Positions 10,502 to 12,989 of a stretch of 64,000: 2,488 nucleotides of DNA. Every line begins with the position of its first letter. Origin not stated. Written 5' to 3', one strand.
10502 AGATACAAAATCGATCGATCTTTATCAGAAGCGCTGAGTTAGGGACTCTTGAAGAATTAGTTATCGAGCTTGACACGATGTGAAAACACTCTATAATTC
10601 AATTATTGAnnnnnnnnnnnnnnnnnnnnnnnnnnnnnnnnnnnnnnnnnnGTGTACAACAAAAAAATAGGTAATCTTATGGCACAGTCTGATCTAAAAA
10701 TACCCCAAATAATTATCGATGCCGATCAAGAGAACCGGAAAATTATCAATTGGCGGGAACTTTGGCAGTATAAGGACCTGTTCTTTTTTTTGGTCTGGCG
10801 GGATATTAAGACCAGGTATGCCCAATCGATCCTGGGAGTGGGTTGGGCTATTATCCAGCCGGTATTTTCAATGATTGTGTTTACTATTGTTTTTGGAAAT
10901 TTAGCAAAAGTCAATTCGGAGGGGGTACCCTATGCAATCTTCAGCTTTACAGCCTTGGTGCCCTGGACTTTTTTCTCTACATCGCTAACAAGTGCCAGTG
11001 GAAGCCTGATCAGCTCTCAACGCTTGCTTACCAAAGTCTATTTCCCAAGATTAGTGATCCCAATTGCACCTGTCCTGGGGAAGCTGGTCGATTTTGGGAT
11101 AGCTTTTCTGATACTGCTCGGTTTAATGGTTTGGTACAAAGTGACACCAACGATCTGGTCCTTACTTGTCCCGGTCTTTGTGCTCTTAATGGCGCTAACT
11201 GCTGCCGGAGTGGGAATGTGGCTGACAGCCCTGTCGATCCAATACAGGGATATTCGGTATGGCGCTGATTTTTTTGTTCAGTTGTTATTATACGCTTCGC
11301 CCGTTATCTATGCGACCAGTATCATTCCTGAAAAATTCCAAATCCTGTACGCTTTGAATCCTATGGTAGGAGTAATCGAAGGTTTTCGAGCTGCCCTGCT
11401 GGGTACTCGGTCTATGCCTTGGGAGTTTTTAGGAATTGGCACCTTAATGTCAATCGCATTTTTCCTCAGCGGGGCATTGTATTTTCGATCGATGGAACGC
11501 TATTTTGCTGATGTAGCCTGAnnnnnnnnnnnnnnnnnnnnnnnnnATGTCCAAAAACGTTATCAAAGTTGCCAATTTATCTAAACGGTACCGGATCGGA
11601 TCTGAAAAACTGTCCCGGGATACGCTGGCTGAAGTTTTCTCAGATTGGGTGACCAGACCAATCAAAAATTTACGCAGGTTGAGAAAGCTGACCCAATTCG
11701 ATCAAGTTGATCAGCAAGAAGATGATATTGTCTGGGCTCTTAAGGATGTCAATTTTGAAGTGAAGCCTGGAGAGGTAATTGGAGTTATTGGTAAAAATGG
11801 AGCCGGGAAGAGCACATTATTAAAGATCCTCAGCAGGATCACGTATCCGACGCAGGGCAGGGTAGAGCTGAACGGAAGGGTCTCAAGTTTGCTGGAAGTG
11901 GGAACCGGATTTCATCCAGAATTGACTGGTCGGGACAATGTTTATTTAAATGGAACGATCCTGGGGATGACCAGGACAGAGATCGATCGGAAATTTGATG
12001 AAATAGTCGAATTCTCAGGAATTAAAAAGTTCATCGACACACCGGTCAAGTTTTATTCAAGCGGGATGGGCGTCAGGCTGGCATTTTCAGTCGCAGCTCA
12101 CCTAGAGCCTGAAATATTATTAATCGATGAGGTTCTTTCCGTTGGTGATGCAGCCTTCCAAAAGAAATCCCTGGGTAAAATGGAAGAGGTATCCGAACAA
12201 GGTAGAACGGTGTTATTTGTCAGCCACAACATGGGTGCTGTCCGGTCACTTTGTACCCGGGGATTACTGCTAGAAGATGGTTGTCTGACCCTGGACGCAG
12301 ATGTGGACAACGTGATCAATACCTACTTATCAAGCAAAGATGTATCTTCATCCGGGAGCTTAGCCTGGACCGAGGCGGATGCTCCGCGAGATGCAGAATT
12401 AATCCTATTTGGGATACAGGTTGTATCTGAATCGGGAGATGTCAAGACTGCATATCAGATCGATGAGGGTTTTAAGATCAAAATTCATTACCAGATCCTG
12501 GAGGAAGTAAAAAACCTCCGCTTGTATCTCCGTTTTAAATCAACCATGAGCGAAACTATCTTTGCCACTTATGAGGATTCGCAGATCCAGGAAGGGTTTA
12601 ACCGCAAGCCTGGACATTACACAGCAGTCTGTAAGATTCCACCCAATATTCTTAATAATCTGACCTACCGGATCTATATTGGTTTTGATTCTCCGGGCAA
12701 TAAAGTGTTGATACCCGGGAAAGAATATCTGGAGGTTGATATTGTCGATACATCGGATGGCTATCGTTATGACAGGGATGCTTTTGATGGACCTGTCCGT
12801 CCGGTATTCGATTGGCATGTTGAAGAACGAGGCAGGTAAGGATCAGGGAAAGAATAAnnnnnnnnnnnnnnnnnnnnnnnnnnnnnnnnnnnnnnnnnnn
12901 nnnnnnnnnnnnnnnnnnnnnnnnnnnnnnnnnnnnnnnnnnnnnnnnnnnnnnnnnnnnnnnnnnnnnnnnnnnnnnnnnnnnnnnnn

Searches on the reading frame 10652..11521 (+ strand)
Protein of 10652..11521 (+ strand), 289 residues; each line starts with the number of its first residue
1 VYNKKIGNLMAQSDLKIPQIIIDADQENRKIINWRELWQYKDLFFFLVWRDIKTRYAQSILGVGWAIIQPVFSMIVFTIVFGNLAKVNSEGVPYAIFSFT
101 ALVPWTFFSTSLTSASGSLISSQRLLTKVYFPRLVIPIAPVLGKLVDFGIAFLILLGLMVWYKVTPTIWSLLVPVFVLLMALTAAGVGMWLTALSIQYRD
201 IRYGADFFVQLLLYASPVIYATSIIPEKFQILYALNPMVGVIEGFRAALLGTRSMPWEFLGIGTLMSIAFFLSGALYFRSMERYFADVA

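Call 7: search_protein_families(library=pfam, proteins=[window:10652-11521:+])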
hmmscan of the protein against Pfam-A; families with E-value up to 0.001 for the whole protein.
window:10652-11521:+ (289 aa): 1 family
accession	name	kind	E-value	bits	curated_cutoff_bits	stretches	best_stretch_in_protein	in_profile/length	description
PF01061.29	ABC2_membrane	-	4.1e-18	66.1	26.9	1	43-249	2-210/211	ABC-2 type transporter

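Call 11: search_protein_families(library=ncbifam, proteins=[window:10679-11521:+], max_evalue=0.01)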
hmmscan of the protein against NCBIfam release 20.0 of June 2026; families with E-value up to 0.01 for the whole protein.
window:10679-11521:+ (280 aa): 3 families
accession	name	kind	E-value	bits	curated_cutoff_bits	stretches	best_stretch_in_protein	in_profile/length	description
NF050109.1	galactan_ABC_perm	equivalog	7.1e-18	65.1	380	1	25-262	14-255/272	galactan export ABC transporter permease subunit Wzm/RfbD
NF050053.1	CapPschTportKpsM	equivalog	4.2e-13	49.8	300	1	36-240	6-217/257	capsule polysaccharide transporter KpsM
NF011648.0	PRK15066.1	subfamily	9.7e-06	25.3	225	1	57-261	28-239/257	ABC transporter permease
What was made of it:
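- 10679..11521 (+): wzm (ABC-2 permease). ATG 10679 is the likely start; the ORF is open from GTG 10652. Pfam ABC2_membrane and NCBIfam Wzm/KpsM-like (calls 7, 11).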

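Call 37: find_related_loci(query=window:10679-11518:+, collection=metagenome_contigs, flank=4000)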
Query window:10679-11518:+ (280 aa) in metagenome_contigs; peptide patterns used: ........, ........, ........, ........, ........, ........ (x = any residue, [..] = any of these).
523 stretches matched a pattern; 432 encode a relative of the query (tblastn E <= 1e-3); the best 80 are kept; 80 distinct loci.
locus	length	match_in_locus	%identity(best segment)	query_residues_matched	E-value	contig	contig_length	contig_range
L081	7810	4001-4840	84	1-280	4e-161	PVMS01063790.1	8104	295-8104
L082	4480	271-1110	83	1-280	1e-163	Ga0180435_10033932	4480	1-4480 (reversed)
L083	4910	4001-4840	83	1-280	6e-161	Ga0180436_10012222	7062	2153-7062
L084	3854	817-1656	82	1-280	1e-164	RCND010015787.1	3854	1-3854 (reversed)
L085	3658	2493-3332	85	1-280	3e-162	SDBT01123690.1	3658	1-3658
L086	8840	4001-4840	86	1-280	2e-156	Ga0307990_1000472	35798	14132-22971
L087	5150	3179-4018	85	1-280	3e-156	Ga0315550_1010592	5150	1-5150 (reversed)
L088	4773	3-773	88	24-280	5e-156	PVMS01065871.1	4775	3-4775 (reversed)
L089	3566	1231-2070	83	1-280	8e-159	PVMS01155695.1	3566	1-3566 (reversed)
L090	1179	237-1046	81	11-280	1e-167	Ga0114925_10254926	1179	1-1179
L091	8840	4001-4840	82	1-280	1e-151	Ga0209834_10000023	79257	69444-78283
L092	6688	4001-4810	81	11-280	9e-152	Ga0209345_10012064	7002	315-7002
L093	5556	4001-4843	81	1-280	1e-148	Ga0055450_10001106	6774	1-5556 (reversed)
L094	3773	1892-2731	82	1-280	7e-153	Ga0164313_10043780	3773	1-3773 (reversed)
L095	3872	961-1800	79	1-280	4e-152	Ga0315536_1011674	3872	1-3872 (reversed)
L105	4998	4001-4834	71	3-280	7e-133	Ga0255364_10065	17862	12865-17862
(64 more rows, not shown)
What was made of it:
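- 10679..11521 (+): Orthologues align from residue 1 (call 37).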

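Call 66: search_protein_families(library=pfam, proteins=[L081:2973-3866:-, L105:1004-1822:+])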
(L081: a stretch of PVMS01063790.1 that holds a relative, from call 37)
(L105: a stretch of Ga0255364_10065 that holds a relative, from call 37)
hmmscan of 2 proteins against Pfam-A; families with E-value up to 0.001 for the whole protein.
L081:2973-3866:- (297 aa): 0 families

L105:1004-1822:+ (272 aa): 1 family
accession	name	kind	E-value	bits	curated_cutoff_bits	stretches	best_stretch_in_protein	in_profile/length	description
PF05050.19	Methyltransf_21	-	2.2e-19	70.7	22.7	1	57-217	1-172/173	Methyltransferase FkbM domain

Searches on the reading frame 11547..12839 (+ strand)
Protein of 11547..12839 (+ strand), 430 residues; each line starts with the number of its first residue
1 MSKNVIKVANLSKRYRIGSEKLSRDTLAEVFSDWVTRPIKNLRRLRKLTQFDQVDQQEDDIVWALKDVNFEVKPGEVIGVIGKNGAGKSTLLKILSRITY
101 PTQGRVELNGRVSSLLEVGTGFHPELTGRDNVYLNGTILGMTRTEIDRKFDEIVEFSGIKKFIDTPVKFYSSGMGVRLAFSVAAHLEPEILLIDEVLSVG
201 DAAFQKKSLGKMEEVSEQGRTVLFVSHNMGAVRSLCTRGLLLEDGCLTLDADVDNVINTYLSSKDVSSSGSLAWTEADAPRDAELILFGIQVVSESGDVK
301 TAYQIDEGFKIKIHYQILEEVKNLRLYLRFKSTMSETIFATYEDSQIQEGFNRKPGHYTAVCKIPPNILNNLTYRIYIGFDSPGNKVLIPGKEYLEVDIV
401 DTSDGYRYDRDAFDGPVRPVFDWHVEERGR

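Call 7: search_protein_families(library=pfam, proteins=[window:11547-12839:+])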
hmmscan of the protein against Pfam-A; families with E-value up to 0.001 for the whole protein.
window:11547-12839:+ (430 aa): 3 families
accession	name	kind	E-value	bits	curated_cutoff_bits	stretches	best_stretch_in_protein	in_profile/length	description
PF00005.33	ABC_tran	-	3e-22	80.2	25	1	65-196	1-135/137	ABC transporter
PF13304.12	AAA_21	-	4.6e-05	24.1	27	1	78-98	2-22/304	AAA domain, putative AbiEii toxin, Type IV TA system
PF13555.12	AAA_29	-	0.00058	20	27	0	68-109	15-55/61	P-loop containing region of AAA domain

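Call 11: search_protein_families(library=ncbifam, proteins=[window:11547-12839:+], max_evalue=0.01)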
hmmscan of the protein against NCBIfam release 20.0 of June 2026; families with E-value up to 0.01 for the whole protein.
window:11547-12839:+ (430 aa): 184 families (the best 25 are shown)
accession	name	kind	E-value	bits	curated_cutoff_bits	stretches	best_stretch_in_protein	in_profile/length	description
NF010065.0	PRK13545.1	equivalog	1.9e-60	205.1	538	1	56-260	31-234/549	teichoic acids export protein ATP-binding subunit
NF050108.1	galactan_ABC_ATP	equivalog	1e-53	182.1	400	1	55-262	35-242/244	galactan export ABC transporter ATP-binding subunit Wzt/RfbE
NF010066.0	PRK13546.1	equivalog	1.3e-52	178.8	320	1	54-260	29-234/264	teichoic acids export ABC transporter ATP-binding subunit TagH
TIGR01188.1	drrA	subfamily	7.3e-31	107.6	312.45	1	63-248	7-203/302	daunorubicin resistance ABC transporter, ATP-binding protein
TIGR04521.1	ECF_ATPase_2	equivalog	1.4e-24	86.7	330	2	64-112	20-68/279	energy-coupling factor transporter ATPase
TIGR02673.1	FtsE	equivalog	7.8e-24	84.5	264.85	2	49-111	2-64/214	cell division ATP-binding protein FtsE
NF040933.2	ABC_arch_GlcV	equivalog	5.9e-23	81.3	450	1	54-264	11-237/357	glucose ABC transporter ATP-binding protein GlcV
NF047568.1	PSM_export_PmtC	equivalog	1.4e-22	80.5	375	1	64-256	15-207/290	phenol-soluble modulin export ABC transporter ATP-binding protein PmtC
NF010060.0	PRK13537.1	equivalog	2.6e-22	79.1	521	1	49-258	16-235/314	nodulation factor ABC transporter ATP-binding protein NodI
TIGR04520.1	ECF_ATPase_1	equivalog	6.8e-22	78.2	315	2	61-111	14-64/269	energy-coupling factor transporter ATPase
TIGR01166.1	cbiO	subfamily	7.6e-22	77.7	211.8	2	63-111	6-54/190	cobalt ABC transporter, ATP-binding protein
TIGR02314.1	ABC_MetN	equivalog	9e-21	74.2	499.7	1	47-257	3-229/343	methionine ABC transporter ATP-binding protein MetN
TIGR03375.1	type_I_sec_LssB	subfamily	1.4e-20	73.2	693.1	1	50-259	467-691/696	type I secretion system permease/ATPase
NF010068.0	PRK13548.1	equivalog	1.5e-20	73.4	261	2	65-111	21-67/261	heme ABC transporter ATP-binding protein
TIGR01288.1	nodI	equivalog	1.8e-20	73.1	424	1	65-262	20-228/303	nodulation factor ABC transporter ATP-binding protein NodI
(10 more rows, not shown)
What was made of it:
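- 11547..12839 (+): wzt (ABC ATPase, 430 aa). It is followed on the same strand by formyltransferase, epimerase, DegT aminotransferase, GT1 and dehydratase genes, up to 18329. Calls 7 and 11.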
